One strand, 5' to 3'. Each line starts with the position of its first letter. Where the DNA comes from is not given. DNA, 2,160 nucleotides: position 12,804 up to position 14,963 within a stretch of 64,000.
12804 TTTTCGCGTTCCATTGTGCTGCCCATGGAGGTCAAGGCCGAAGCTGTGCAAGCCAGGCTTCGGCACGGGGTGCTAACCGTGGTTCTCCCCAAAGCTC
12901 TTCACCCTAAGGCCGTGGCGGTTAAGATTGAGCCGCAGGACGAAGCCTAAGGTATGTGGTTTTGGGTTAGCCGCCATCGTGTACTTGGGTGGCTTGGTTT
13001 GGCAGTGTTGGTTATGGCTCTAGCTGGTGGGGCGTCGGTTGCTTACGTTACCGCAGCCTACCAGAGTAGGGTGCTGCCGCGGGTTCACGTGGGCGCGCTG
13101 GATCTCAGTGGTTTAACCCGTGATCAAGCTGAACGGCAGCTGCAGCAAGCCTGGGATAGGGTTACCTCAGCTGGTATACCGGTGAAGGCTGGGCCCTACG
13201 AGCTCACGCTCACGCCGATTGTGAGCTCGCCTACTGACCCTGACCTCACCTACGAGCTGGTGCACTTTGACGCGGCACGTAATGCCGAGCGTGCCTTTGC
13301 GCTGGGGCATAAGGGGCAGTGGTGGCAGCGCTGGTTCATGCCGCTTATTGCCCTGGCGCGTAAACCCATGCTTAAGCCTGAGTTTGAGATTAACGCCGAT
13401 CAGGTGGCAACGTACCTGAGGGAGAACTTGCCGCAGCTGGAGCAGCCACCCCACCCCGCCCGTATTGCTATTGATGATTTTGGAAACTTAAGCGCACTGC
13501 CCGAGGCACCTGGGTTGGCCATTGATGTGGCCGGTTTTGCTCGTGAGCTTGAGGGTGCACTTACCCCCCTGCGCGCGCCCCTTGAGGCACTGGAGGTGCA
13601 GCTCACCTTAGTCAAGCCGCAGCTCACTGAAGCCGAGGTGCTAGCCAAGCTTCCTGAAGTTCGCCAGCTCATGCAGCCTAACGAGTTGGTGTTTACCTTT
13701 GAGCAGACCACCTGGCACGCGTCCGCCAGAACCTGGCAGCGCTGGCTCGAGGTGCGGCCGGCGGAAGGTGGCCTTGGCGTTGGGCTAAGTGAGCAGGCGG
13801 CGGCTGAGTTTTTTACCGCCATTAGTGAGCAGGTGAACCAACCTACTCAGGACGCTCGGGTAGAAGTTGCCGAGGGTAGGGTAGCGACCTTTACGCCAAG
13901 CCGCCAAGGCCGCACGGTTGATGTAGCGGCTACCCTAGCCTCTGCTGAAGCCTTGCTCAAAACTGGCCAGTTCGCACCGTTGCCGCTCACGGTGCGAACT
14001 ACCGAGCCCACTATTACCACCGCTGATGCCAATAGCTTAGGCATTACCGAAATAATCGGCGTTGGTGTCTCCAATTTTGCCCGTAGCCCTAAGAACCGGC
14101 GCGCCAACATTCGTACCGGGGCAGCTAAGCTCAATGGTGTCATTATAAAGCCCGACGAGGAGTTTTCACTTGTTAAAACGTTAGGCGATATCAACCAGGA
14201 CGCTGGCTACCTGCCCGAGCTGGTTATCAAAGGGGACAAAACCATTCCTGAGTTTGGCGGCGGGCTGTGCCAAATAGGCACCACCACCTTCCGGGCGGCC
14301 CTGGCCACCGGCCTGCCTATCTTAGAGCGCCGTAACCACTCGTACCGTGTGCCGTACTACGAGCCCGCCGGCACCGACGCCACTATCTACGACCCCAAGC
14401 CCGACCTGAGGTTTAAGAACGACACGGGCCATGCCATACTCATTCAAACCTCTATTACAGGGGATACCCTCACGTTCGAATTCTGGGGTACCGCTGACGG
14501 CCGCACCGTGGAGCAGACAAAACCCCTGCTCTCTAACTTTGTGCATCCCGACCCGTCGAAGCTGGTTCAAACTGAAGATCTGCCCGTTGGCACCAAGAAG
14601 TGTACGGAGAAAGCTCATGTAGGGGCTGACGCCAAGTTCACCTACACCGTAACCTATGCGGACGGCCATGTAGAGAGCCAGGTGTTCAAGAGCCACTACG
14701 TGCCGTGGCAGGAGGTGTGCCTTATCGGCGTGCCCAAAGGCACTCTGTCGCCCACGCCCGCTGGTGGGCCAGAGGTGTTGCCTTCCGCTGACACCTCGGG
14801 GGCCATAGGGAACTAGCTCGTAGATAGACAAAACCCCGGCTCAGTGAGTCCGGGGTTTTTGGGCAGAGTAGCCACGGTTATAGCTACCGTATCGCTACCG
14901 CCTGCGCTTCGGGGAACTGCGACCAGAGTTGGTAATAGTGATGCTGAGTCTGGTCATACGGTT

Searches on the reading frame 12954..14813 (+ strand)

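Call 85: search_protein_families(library=pfam, proteins=[window:12954-14813:+], max_evalue=0.001)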
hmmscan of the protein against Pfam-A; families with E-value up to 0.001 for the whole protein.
window:12954-14813:+ (620 aa): 2 families
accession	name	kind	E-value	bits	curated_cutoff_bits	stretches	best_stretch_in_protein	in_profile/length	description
PF04294.18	VanW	-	6.2e-42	142.6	27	1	381-511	1-130/130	VanW like protein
PF12229.13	PG_binding_4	-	1.9e-16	60.7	22.1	2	271-340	47-113/117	Putative peptidoglycan binding domain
